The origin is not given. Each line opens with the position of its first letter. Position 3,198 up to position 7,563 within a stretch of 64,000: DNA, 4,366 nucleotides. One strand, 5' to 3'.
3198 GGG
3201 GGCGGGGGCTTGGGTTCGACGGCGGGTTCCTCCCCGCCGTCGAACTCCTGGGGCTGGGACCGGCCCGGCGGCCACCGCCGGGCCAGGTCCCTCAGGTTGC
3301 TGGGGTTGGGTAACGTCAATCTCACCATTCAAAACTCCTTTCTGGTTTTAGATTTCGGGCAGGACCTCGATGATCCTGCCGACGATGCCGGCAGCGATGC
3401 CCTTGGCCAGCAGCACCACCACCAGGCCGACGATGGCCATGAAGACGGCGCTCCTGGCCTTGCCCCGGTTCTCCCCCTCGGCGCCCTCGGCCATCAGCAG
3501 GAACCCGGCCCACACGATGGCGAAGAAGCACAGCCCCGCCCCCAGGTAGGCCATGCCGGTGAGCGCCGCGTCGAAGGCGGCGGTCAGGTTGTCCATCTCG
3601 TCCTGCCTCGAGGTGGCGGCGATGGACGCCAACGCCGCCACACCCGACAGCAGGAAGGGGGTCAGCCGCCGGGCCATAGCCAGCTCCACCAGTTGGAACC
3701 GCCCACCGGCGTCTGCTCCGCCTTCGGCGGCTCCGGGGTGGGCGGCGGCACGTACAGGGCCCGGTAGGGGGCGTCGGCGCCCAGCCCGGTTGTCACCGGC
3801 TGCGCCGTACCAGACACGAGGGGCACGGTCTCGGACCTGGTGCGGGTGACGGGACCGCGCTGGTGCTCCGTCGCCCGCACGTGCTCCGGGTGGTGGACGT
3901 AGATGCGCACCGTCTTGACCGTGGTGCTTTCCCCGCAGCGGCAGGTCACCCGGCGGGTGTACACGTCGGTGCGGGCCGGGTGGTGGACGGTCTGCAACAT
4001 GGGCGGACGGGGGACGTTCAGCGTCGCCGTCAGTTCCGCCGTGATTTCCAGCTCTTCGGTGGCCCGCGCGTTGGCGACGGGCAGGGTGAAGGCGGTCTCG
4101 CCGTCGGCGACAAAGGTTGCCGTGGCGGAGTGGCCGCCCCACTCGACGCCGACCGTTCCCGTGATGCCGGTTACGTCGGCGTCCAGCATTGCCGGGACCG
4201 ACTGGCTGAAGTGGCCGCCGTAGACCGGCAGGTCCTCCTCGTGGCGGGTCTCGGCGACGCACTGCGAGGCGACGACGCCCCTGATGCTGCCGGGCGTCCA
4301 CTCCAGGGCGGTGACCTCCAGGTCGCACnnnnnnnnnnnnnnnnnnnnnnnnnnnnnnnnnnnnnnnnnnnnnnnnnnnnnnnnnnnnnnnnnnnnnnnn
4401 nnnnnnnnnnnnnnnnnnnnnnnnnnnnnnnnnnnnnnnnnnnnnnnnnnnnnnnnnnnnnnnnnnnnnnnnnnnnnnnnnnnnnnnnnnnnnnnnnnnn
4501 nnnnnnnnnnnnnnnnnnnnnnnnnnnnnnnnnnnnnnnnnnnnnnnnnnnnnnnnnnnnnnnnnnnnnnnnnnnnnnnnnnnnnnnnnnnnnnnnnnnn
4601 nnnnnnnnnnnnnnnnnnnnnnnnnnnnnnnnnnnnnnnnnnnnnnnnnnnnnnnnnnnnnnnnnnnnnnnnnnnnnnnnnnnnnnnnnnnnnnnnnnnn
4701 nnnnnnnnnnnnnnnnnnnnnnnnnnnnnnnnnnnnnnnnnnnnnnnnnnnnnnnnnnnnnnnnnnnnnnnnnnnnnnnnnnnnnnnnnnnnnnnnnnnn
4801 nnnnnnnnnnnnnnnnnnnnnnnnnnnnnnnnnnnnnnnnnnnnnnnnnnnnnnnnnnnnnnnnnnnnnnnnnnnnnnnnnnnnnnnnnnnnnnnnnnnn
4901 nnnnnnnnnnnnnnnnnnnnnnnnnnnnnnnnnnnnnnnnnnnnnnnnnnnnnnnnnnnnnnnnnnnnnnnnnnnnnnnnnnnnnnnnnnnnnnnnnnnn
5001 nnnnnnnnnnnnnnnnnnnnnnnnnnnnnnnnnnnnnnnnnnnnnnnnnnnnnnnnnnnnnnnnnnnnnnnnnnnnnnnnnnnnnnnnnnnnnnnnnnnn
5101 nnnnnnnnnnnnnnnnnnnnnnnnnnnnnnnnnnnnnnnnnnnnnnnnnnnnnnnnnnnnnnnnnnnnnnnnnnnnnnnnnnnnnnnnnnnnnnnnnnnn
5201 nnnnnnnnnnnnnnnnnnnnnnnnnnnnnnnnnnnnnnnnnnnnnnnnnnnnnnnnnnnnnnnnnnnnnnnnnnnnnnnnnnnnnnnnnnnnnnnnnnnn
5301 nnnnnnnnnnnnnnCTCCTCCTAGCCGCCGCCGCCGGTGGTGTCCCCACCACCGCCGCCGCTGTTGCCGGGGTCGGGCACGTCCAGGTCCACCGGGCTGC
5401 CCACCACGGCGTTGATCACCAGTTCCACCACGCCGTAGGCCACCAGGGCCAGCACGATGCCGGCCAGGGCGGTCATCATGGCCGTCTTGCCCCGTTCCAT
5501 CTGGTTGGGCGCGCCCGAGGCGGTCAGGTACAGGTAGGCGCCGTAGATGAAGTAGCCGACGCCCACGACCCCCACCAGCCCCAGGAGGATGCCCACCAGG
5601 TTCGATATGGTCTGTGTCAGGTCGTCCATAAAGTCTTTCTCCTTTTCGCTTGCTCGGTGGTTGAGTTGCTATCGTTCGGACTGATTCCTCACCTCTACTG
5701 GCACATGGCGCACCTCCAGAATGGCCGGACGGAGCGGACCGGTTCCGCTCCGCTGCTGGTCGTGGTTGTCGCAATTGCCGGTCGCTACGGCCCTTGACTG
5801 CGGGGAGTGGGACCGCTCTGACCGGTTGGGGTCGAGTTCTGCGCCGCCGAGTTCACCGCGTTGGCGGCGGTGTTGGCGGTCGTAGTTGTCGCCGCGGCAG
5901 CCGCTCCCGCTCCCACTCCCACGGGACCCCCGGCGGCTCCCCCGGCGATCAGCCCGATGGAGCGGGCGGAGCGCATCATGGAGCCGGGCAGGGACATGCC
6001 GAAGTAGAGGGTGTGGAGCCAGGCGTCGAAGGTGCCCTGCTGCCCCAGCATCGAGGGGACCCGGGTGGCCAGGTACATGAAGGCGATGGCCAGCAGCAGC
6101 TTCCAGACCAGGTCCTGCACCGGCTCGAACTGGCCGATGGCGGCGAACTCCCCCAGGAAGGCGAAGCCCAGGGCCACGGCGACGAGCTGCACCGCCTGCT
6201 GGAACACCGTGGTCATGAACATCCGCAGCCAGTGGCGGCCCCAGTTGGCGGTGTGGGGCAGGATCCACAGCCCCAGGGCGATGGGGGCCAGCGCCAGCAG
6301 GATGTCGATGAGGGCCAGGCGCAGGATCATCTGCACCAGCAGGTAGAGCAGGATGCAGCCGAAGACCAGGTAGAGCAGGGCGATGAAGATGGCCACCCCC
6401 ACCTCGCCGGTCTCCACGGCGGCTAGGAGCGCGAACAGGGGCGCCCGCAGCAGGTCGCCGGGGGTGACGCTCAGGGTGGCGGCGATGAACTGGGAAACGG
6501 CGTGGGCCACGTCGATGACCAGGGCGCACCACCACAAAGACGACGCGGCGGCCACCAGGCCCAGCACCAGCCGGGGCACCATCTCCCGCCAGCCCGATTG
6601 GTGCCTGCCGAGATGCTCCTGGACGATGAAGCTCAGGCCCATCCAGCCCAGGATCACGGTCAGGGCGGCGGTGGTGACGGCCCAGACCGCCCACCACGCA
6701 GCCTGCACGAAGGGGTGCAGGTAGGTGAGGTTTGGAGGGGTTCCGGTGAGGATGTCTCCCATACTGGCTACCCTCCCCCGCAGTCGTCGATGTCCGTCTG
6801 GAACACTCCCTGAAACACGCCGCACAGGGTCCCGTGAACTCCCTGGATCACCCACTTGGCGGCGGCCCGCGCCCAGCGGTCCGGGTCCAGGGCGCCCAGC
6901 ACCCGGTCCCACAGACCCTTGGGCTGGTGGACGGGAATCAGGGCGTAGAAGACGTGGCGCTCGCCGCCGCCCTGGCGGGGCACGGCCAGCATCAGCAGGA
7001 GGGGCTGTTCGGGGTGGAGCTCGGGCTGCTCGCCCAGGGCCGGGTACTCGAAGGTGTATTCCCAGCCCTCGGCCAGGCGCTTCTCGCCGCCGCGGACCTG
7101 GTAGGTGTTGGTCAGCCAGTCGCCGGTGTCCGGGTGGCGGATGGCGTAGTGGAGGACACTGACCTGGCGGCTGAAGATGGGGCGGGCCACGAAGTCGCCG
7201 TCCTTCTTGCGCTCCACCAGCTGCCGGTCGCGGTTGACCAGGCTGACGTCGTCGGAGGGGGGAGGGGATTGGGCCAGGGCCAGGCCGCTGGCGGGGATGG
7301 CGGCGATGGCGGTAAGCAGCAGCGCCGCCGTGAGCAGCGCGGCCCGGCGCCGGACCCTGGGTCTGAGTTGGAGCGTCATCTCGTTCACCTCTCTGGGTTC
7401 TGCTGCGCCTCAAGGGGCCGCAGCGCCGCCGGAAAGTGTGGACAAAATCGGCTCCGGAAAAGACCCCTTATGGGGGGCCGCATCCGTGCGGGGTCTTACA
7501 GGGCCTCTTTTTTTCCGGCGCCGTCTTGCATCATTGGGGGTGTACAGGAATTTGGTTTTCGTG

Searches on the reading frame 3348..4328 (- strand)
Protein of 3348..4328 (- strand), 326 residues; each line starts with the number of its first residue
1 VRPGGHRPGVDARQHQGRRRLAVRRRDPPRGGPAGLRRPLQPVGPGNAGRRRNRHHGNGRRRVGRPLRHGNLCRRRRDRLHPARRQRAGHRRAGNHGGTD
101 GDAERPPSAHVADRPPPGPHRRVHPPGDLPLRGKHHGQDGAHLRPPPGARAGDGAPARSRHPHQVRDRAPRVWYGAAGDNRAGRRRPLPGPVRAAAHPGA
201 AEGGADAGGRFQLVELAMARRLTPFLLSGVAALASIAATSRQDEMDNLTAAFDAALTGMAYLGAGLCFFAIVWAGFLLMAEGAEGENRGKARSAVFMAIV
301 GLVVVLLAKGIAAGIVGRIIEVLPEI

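Call 9: search_protein_families(library=pfam, proteins=[window:3348-4328:-], max_evalue=0.01)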
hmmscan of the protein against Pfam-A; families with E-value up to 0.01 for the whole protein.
window:3348-4328:- (326 aa): 2 families
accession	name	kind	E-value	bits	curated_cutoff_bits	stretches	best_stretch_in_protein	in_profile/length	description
PF18895.5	T4SS_pilin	-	4.7e-08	33.4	26.6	1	247-312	4-68/71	Type IV secretion system pilin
PF04956.18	TrbC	-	0.00093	19.8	27.9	1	222-315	13-98/98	TrbC/VIRB2 pilin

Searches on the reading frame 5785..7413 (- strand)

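Call 9: search_protein_families(library=pfam, proteins=[window:5785-7413:-], max_evalue=0.01)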
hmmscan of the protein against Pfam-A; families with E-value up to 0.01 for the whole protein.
window:5785-7413:- (542 aa): 2 families
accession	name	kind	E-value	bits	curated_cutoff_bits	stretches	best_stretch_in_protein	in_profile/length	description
PF19597.4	TrbL_4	-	9.1e-06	25.7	27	1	278-458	89-246/276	Conjugal transfer protein TrbL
PF04610.19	TrbL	-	5e-05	23.6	25.9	1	269-450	15-213/215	TrbL/VirB6 plasmid conjugal transfer protein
